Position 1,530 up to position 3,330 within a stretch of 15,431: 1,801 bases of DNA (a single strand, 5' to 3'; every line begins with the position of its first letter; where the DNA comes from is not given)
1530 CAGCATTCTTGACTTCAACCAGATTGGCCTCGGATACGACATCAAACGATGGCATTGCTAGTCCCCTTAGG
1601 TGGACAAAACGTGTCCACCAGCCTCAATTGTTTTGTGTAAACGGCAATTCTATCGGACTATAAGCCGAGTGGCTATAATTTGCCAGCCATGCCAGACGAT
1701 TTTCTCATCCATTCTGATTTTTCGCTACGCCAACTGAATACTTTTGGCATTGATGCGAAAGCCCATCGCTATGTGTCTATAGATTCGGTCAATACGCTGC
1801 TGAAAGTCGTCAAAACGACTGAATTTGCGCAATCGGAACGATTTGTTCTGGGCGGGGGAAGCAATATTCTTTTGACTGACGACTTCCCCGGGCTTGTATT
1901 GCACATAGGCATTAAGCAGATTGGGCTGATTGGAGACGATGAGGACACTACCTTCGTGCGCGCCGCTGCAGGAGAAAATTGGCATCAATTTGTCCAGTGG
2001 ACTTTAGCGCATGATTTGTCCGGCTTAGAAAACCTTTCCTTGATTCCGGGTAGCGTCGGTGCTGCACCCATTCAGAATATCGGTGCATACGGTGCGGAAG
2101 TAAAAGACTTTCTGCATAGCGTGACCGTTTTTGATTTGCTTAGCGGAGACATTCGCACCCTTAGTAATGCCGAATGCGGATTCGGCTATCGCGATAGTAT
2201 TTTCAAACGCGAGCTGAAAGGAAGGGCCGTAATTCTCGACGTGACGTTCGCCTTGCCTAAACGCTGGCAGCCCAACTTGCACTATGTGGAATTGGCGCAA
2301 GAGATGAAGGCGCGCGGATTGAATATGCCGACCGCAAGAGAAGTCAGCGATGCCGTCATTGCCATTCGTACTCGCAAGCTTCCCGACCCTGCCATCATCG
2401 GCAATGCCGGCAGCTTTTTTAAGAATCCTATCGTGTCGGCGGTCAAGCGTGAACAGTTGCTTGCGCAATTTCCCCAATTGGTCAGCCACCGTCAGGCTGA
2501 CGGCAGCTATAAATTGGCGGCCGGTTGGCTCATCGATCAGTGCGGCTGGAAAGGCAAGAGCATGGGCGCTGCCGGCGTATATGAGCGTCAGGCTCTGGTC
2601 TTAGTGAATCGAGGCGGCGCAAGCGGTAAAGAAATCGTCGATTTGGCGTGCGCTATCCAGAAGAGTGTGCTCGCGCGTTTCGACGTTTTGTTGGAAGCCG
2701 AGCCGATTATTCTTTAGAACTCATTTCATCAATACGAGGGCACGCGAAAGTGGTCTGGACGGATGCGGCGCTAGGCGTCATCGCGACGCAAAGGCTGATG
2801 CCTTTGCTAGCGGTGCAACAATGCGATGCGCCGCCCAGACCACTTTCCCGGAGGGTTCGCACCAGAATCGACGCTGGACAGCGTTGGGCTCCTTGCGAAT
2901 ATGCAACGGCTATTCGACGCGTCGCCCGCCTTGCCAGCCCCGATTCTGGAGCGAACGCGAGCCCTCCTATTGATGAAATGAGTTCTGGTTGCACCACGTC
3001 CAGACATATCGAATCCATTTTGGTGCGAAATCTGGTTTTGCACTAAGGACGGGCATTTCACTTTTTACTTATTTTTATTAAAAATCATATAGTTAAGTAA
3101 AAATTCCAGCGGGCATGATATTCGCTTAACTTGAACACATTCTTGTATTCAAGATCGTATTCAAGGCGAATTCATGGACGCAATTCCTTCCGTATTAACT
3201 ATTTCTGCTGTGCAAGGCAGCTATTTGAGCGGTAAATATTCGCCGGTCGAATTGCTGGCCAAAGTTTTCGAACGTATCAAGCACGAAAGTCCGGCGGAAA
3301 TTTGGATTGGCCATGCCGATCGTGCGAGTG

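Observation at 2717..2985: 269-bp perfectly terminated palindromic element inserted flush against the murB stop codon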

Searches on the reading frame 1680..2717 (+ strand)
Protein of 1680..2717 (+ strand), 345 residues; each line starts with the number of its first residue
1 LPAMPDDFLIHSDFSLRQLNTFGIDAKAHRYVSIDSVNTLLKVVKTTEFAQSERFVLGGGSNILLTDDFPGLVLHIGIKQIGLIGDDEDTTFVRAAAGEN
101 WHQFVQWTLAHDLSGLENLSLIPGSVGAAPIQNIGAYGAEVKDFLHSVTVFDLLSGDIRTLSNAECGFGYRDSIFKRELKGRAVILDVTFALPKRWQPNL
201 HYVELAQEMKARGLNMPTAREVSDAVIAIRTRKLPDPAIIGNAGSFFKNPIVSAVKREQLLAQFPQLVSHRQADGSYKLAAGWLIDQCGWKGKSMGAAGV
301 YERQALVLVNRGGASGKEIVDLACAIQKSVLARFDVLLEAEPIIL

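Call 18: find_encoding_contigs(protein=window:1680-2717:+, flank=3000, max_places=6)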
Protein window:1680-2717:+ (345 aa): no gene with exactly this product is on record in the collection.

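Call 19: find_encoding_contigs(protein=window:1689-2717:+, flank=3000, max_places=6)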
Protein window:1689-2717:+ (342 aa): 2 contigs read that carry it; 2 places shown.
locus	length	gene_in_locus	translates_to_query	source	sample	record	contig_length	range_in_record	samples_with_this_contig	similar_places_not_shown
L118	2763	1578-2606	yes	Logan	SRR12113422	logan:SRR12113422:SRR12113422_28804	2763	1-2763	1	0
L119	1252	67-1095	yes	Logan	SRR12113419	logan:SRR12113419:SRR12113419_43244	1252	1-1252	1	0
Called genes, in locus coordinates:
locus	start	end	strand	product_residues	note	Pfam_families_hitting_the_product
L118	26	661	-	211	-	PF13650:Asp_protease_2, PF13975:gag-asp_proteas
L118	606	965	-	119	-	-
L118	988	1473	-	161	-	PF04461:YajQ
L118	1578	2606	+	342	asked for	PF01565:FAD_binding_4, PF02873:MurB_C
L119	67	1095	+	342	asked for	PF01565:FAD_binding_4, PF02873:MurB_C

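Call 20: find_homologous_proteins(query=window:1689-2717:+, max_evalue=1e-100)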
Query window:1689-2717:+ (342 aa): 4037 proteins with E <= 1e-100 among 8000 candidates; the best 120 are listed.
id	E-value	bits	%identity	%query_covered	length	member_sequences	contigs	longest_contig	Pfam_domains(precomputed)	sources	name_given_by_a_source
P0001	4.7e-225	764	100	100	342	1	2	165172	PF01565.29,PF02873.22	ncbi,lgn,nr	ncbi:MAG: UDP-N-acetylmuramate dehydrogenase [Burkholderiales bacterium]|nr:UDP-N-acetylmuramate deh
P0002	4.1e-163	560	72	100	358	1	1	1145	PF01565.29,PF02873.22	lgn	-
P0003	3.9e-152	524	67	100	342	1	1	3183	PF01565.29,PF02873.22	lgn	-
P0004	1.9e-151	522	67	100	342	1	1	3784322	PF01565.29,PF02873.22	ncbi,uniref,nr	ncbi:UDP-N-acetylmuramate dehydrogenase [Herminiimonas arsenitoxidans]|uniref:UDP-N-acetylmuramate d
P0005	2.1e-151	522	67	100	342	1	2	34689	PF01565.29,PF02873.22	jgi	jgi:UDP-N-acetylmuramate dehydrogenase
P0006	3.1e-151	521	68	98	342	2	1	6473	PF01565.29,PF02873.22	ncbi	-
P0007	4.2e-151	521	67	100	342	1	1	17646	PF01565.29,PF02873.22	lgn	-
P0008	7.0e-151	520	68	98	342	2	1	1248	PF01565.29,PF02873.22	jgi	jgi:UDP-N-acetylmuramate dehydrogenase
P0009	9.1e-151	520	68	98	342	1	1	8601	PF01565.29,PF02873.22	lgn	-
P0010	1.5e-150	519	68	98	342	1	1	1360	PF01565.29,PF02873.22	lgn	-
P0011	2.1e-150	518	68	100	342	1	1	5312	PF01565.29,PF02873.22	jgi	jgi:UDP-N-acetylmuramate dehydrogenase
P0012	7.5e-150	517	66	100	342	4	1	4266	PF01565.29,PF02873.22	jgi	jgi:UDP-N-acetylmuramate dehydrogenase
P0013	1.4e-149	516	66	100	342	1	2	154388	PF01565.29,PF02873.22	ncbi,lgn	ncbi:MAG: UDP-N-acetylmuramate dehydrogenase [Pseudomonadota bacterium]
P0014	1.5e-149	516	68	98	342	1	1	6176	PF01565.29,PF02873.22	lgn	-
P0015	3.1e-149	515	66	100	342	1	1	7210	PF01565.29,PF02873.22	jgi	jgi:UDP-N-acetylmuramate dehydrogenase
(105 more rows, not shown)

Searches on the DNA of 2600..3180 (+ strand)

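Call 24: search_rna_families(source=window, start=2600, end=3180, threshold=evalue, max_evalue=10)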
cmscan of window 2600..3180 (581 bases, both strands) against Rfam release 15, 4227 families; matches with E-value up to 10: 3.
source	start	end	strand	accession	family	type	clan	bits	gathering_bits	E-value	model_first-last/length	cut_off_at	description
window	3056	3129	+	RF01475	rli45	Gene; antisense;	-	18.6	60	2.2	1-78/78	no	Listeria snRNA rli45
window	2746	2847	+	RF04102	MIR6457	Gene; miRNA;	-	14.7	140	5.2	1-177/177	no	MIR6457 microRNA precursor family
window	2761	2840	+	RF01531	TB10Cs3H1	Gene; snRNA; snoRNA; HACA-box;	-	14.2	40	8.2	1-62/62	no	Trypanosomatid snoRNA TB10Cs3H1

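Call 32: search_dna_similar(query=window:2700-3000:+, collection=plasmids, mode=distant, max_rows=25)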
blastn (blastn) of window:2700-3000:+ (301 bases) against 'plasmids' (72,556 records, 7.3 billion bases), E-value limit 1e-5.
No match.
